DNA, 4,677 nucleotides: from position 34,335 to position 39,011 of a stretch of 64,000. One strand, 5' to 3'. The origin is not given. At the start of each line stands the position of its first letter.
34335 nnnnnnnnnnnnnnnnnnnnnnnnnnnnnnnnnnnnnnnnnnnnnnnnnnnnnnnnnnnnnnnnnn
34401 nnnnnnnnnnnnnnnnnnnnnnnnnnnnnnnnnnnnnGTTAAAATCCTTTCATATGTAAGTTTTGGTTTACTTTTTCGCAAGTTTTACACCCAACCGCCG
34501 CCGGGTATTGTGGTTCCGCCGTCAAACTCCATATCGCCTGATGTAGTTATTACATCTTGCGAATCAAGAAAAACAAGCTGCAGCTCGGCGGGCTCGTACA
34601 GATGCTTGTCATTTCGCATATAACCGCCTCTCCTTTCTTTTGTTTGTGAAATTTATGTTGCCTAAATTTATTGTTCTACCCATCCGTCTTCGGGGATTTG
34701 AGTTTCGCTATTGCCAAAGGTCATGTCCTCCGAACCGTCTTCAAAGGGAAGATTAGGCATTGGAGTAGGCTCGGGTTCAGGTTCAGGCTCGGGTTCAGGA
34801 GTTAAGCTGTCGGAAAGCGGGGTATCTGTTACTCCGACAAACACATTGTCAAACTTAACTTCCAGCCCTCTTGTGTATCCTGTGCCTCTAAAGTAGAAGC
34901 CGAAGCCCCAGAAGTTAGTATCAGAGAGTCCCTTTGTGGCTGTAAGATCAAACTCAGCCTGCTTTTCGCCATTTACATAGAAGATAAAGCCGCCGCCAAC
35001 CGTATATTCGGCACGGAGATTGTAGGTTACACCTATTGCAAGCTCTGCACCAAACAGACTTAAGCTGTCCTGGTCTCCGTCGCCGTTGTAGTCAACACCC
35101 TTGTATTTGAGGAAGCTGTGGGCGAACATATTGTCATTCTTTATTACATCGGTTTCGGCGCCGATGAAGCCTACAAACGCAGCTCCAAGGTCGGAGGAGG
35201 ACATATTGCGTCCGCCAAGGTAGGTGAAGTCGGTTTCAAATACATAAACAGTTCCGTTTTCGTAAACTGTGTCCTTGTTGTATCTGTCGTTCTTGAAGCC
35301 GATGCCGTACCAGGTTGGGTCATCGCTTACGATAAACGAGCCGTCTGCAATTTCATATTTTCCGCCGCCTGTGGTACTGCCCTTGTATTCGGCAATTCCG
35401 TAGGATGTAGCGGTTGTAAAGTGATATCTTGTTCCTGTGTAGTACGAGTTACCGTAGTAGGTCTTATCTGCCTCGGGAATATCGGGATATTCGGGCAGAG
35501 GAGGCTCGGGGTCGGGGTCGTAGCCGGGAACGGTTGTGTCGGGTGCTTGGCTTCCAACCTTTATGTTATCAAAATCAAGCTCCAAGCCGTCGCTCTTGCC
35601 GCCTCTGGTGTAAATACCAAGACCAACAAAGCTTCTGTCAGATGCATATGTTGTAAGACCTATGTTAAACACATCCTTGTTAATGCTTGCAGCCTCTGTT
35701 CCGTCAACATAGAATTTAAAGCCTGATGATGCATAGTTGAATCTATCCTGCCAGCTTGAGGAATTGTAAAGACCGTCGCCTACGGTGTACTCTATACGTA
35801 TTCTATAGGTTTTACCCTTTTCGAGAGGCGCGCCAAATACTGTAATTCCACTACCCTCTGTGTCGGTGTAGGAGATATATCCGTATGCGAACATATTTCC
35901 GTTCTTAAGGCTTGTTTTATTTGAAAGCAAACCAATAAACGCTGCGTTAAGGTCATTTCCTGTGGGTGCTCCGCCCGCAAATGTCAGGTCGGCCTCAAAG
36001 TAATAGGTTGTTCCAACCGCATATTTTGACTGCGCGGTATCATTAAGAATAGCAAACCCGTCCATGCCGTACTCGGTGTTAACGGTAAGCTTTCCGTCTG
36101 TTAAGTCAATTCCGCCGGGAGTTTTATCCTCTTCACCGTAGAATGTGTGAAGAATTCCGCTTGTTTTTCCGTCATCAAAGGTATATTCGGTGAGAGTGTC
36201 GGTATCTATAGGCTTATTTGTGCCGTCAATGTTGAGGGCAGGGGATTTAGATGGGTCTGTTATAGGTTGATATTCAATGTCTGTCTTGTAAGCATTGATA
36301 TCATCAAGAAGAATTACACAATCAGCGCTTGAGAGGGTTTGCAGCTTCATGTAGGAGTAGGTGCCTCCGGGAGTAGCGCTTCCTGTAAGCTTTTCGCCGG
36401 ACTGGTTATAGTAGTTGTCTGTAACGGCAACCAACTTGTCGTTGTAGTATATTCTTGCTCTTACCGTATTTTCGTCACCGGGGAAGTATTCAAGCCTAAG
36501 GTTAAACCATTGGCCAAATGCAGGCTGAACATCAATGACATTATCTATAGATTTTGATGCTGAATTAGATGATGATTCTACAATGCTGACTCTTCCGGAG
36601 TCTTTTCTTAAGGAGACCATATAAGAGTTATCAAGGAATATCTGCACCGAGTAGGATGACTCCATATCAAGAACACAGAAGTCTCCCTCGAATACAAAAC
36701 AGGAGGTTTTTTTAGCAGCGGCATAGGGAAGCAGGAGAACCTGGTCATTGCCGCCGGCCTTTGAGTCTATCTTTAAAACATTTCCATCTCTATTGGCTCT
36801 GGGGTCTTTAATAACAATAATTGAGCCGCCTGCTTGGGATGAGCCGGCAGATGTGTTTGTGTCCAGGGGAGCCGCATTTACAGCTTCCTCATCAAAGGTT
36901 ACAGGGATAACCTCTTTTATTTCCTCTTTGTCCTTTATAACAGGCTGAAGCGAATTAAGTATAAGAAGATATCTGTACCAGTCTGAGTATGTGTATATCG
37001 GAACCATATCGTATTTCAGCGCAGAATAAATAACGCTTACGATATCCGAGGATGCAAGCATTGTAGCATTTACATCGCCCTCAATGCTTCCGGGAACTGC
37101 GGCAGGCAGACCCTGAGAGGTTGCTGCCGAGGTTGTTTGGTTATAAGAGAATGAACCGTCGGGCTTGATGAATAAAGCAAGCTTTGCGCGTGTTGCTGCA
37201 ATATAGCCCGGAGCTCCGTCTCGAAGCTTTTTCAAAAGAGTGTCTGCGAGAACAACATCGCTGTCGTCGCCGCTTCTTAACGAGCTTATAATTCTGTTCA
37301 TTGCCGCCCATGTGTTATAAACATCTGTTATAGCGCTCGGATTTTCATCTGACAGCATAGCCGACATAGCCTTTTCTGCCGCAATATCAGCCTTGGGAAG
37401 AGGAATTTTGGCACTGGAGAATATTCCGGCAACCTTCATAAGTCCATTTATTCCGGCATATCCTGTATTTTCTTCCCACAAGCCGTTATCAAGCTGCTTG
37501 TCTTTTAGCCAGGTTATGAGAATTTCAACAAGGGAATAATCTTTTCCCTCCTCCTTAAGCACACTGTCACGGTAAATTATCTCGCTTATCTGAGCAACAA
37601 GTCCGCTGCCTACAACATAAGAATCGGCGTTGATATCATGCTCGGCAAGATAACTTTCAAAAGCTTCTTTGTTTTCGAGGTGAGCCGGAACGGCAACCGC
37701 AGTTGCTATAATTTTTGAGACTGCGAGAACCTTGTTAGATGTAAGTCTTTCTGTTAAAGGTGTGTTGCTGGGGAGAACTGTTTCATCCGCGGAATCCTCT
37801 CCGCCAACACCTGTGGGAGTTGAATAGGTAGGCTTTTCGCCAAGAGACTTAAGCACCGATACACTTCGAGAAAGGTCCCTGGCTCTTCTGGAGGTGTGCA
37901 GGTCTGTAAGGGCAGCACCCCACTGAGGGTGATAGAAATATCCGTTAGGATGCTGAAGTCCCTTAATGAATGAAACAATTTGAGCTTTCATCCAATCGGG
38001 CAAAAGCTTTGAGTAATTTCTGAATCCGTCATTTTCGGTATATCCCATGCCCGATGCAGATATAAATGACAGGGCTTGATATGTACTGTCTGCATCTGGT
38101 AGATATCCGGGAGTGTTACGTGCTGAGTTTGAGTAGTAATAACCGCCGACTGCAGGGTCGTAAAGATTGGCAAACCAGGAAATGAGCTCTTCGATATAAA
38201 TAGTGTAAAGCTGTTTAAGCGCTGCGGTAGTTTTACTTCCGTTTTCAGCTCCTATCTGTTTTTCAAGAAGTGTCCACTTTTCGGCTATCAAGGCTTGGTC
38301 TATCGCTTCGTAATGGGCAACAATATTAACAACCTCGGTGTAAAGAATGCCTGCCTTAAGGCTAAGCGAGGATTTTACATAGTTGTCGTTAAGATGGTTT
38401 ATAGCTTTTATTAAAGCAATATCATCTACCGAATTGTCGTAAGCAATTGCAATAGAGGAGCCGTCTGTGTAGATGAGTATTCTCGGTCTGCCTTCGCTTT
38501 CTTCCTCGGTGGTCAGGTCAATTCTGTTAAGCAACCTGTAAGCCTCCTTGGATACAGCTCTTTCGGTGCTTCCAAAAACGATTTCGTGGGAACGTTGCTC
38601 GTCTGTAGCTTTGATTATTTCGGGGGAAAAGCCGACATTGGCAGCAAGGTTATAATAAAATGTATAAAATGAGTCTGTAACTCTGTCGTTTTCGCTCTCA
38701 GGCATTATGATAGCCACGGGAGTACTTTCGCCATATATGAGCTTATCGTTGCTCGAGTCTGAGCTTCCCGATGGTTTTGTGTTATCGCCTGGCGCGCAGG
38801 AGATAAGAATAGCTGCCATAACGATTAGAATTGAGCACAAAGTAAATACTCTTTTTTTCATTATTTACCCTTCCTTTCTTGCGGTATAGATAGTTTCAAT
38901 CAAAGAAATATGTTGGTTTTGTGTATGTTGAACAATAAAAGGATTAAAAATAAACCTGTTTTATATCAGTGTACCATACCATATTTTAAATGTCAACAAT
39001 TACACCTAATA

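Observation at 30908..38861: Operon of unrecognised paralogues: alpha/alpha-toroid-like domains on both sides of the membrane, plus a shared two-module beta-rich cassette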

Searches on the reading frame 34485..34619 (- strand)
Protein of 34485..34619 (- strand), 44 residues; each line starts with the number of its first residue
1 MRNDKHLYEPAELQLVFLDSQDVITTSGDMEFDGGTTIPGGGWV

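Call 3: search_protein_families(library=pfam, proteins=[window:34485-34619:-], max_evalue=1)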
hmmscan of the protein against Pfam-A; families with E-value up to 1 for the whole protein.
window:34485-34619:- (44 aa): 0 families

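Call 4: search_protein_families(library=ncbifam, proteins=[window:34485-34619:-], max_evalue=1)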
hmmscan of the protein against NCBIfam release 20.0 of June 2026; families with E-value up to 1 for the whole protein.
window:34485-34619:- (44 aa): 0 families

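Call 49: find_homologous_proteins(query=A3, max_evalue=0.01)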
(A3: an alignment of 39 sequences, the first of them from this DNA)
Query A3 (39 sequences) (44 aa, profile of the alignment): 100 proteins with E <= 0.01 among 297 candidates.
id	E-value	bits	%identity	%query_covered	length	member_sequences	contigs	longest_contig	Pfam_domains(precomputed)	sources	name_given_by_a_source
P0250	6.1e-13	66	33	98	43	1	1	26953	-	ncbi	-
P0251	1.0e-12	65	38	89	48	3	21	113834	-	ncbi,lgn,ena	-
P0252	3.0e-12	64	34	98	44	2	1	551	-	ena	-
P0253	3.6e-12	63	42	55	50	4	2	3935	-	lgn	-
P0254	2.0e-11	61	35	95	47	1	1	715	-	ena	-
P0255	2.0e-11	61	36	100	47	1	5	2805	-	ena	-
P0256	2.7e-11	61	46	55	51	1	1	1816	-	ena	-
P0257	3.6e-11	60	100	100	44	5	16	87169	-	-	-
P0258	5.1e-11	60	39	64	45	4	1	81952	-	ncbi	-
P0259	5.4e-11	60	42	84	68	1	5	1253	-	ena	-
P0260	5.6e-11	60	38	75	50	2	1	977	-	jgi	jgi:hypothetical protein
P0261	2.2e-10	58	27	98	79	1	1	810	-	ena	-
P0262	2.2e-10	58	34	82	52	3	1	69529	-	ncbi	-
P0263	2.7e-10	58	29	95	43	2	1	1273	-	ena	-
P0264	3.7e-10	57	36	100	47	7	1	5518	-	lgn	-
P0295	1.7e-7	49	33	61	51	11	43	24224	-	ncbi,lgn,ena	-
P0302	4.9e-7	47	38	91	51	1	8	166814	-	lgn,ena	-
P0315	2.0e-6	45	-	-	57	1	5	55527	-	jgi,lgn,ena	-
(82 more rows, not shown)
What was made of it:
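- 34485..34619 (-): m: 44-aa micro-peptide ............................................, with no signal peptide. Family of 100 clusters, E down to 6e-13 (call 49).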

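Call 50: find_encoding_contigs(protein=P0302, flank=9000, max_places=1)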
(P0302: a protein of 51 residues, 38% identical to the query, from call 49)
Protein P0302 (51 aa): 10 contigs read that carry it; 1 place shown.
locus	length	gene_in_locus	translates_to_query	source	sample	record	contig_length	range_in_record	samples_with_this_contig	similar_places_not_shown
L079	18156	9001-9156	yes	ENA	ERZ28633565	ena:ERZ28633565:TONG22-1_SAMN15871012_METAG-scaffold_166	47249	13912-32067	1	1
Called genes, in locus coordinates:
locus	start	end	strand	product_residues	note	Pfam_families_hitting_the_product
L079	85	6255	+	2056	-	PF13385:Laminin_G_3 (faint)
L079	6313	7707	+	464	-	-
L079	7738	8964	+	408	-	-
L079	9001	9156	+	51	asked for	-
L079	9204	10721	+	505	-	-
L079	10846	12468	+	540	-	PF13320:GH123_cat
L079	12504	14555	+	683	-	PF17128:DUF5107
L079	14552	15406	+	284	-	PF00892:EamA (weak)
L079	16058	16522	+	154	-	PF00583:Acetyltransf_1, PF13673:Acetyltransf_10 (weak), PF13508:Acetyltransf_7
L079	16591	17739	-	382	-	PF07969:Amidohydro_3 (faint), PF01979:Amidohydro_1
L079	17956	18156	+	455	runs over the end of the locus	PF01554:MatE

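Call 51: find_encoding_contigs(protein=P0295, flank=9000, max_places=1)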
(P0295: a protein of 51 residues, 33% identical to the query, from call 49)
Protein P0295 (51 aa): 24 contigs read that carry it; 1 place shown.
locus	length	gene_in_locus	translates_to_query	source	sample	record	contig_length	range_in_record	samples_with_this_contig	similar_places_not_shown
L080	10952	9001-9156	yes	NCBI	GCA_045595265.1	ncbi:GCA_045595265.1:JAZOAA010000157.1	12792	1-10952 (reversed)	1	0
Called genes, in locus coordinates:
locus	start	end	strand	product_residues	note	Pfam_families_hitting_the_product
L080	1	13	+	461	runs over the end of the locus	-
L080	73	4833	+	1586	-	-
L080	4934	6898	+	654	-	-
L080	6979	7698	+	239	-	PF02585:PIG-L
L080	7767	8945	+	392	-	PF00583:Acetyltransf_1 (faint), PF13527:Acetyltransf_9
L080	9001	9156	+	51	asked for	-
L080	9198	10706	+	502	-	-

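Call 52: find_encoding_contigs(protein=P0315, flank=9000, max_places=1)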
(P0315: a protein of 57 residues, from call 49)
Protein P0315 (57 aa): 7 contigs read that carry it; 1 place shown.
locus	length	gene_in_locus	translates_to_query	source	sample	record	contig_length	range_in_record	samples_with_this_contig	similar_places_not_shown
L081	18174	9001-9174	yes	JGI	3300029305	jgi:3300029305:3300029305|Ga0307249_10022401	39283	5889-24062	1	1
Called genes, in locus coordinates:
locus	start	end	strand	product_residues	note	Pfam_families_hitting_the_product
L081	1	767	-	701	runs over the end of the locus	PF17678:Glyco_hydro_92N, PF07971:Glyco_hydro_92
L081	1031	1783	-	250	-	PF07883:Cupin_2 (weak), PF12833:HTH_18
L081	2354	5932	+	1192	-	-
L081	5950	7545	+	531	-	-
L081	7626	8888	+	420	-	-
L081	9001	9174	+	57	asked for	-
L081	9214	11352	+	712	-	-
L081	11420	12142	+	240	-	PF04973:NMN_transporter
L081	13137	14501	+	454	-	-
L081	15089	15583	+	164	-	PF00731:AIRC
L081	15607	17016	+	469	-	PF13522:GATase_6, PF13537:GATase_7, PF00156:Pribosyltran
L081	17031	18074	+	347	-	PF00586:AIRS, PF02769:AIRS_C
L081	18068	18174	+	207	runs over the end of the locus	PF00551:Formyl_trans_N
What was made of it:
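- Distant micro-peptides lie in the same context (calls 50-52).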

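Call 67: search_protein_families(library=padloc, proteins=[window:34485-34619:-], max_evalue=0.01)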
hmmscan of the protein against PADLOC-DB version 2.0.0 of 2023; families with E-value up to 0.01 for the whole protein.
window:34485-34619:- (44 aa): 0 families

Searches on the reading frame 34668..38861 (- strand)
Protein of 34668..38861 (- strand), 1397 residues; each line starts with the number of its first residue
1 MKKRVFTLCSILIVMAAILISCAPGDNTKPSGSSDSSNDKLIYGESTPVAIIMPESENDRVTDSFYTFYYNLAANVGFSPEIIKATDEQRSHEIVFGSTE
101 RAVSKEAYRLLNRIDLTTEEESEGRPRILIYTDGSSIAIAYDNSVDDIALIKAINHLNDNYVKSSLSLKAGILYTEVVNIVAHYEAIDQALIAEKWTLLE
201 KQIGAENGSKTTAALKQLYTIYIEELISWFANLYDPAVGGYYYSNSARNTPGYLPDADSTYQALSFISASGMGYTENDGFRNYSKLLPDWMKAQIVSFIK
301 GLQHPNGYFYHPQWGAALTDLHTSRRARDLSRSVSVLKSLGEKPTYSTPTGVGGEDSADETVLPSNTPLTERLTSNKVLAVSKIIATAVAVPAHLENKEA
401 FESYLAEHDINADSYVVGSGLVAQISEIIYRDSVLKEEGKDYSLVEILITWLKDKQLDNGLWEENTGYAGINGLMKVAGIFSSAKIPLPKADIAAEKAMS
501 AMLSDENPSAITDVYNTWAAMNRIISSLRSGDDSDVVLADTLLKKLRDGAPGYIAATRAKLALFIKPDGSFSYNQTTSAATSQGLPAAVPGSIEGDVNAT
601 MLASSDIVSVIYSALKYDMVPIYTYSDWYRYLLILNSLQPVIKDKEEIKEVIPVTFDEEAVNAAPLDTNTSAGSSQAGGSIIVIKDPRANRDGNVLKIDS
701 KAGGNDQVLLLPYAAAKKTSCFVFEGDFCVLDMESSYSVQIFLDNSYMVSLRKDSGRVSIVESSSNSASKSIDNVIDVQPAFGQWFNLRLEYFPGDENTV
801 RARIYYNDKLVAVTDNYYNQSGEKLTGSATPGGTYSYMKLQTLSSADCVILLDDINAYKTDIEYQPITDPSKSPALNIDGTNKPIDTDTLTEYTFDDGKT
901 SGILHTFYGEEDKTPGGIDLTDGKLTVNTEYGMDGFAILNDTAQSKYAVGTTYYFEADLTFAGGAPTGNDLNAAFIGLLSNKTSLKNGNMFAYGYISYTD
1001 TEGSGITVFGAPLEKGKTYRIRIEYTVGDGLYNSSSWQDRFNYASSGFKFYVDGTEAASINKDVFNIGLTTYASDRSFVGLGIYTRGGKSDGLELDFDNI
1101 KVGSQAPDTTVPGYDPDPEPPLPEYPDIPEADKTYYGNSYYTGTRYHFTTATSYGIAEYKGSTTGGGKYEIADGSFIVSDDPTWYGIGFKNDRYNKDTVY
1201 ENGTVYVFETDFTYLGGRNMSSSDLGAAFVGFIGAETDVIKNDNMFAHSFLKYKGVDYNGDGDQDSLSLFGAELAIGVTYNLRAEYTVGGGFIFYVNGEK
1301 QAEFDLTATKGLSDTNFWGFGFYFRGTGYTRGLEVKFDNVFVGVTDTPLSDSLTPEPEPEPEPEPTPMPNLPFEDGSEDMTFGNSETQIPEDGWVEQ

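Call 3: search_protein_families(library=pfam, proteins=[window:34668-38861:-], max_evalue=1)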
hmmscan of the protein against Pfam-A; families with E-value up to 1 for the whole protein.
window:34668-38861:- (1397 aa): 2 families
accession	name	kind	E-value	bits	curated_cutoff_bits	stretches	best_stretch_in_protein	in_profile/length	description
PF05887.16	Trypan_PARP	-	0.003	18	100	1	1354-1370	64-80/134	Procyclic acidic repetitive protein (PARP)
PF13385.13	Laminin_G_3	-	0.029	15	27.6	0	1271-1332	73-133/151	Concanavalin A-like lectin/glucanases superfamily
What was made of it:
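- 34824..35456 (-): Jelly-roll module B of the lipoprotein (residues 1136-1346). Weak Laminin_G_3 match at residues 1271-1332 (call 3).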

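Call 4: search_protein_families(library=ncbifam, proteins=[window:34668-38861:-], max_evalue=1)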
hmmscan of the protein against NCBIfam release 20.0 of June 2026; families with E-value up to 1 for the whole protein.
window:34668-38861:- (1397 aa): 0 families
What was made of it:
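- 34668..38861 (-): L: 1397-aa surface lipoprotein. Order of parts: lipobox, N-terminal domain, toroid, three jelly rolls, Pro/Glu linker, tail. No Pfam or NCBIfam family (calls 3, 4).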

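Call 67: search_protein_families(library=padloc, proteins=[window:34668-38861:-], max_evalue=0.01)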
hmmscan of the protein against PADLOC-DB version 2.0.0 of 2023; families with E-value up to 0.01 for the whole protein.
window:34668-38861:- (1397 aa): 0 families
